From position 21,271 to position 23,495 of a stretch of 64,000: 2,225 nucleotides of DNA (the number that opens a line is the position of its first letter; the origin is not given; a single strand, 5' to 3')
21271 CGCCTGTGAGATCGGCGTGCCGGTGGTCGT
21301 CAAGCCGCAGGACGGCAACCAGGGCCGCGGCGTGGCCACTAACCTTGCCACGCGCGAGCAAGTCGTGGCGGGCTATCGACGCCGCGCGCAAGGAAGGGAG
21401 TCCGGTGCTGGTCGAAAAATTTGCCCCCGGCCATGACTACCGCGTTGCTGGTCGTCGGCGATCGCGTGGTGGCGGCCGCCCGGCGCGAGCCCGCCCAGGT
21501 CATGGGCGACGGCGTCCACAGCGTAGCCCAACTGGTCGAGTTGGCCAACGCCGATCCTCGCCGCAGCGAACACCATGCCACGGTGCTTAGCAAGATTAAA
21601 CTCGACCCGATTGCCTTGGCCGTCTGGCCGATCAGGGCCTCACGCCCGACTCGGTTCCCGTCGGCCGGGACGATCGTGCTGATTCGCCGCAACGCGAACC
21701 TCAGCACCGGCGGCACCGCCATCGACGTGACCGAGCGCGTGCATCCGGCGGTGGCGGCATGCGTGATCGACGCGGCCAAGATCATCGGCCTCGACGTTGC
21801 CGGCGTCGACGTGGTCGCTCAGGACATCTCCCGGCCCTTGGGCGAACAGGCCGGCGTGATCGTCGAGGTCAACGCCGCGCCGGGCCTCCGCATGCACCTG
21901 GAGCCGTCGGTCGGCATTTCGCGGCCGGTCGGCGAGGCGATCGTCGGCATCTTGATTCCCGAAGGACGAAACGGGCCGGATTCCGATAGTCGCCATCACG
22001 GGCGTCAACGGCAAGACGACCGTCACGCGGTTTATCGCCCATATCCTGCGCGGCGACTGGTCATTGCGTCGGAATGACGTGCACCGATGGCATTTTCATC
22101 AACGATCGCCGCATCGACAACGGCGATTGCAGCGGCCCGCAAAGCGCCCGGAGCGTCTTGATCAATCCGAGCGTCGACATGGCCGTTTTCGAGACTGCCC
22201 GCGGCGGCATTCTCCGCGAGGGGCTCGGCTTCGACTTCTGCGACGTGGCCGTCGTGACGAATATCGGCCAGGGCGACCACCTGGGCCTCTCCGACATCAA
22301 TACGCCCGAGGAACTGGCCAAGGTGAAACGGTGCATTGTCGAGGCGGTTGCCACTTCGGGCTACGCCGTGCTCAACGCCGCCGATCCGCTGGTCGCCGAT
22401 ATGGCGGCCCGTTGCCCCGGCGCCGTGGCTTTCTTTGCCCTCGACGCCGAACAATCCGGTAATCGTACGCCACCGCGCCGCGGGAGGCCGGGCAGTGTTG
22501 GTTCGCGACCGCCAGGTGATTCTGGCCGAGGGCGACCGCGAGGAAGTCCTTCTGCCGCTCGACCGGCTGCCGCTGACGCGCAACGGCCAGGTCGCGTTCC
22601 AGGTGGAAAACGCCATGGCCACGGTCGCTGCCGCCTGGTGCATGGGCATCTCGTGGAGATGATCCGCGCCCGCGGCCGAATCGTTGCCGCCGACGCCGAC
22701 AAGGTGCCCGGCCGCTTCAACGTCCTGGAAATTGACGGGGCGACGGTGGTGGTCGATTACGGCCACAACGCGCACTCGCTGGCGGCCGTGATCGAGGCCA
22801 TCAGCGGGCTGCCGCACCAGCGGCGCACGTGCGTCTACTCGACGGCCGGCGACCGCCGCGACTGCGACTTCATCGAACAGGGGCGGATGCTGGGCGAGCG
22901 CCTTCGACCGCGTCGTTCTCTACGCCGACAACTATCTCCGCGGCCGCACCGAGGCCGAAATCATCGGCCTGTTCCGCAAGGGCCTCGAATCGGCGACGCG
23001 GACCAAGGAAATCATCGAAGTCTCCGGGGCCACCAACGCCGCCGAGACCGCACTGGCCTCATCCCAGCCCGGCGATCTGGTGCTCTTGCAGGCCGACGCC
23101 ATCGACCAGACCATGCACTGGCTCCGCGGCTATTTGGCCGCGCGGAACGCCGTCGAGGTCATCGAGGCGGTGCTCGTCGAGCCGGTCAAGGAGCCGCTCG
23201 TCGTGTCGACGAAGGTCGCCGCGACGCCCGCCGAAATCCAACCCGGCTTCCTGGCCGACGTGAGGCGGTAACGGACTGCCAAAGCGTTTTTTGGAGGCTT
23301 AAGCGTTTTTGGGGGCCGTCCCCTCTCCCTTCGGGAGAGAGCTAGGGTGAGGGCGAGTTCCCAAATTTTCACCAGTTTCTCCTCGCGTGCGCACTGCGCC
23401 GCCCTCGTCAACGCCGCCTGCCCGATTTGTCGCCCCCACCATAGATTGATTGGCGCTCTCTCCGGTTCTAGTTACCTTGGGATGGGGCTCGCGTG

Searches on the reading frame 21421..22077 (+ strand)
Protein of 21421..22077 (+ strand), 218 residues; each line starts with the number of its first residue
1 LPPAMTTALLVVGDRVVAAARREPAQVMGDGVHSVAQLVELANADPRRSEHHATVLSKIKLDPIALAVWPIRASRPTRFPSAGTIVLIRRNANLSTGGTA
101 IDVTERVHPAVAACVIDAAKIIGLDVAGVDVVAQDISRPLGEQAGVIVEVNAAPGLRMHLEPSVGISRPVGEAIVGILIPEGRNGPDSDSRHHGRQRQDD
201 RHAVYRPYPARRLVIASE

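Call 53: search_protein_families(library=pfam, proteins=[window:21421-22077:+], max_evalue=0.001)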
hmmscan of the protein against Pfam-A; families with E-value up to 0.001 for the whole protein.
window:21421-22077:+ (218 aa): 1 family
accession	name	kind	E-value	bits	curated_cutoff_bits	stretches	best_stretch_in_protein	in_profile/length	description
PF08443.16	RimK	-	1e-05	25.7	21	1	92-159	114-172/188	RimK-like ATP-grasp domain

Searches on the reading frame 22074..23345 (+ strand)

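Call 53: search_protein_families(library=pfam, proteins=[window:22074-23345:+], max_evalue=0.001)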
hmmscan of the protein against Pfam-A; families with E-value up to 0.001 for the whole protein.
window:22074-23345:+ (423 aa): 2 families
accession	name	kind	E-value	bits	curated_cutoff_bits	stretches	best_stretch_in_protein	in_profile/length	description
PF02875.26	Mur_ligase_C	-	1.7e-08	35.8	28.4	1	213-263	1-52/127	Mur ligase, glutamate ligase domain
PF08245.18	Mur_ligase_M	-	1.4e-07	32.2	24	1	31-126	54-150/200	Mur ligase middle domain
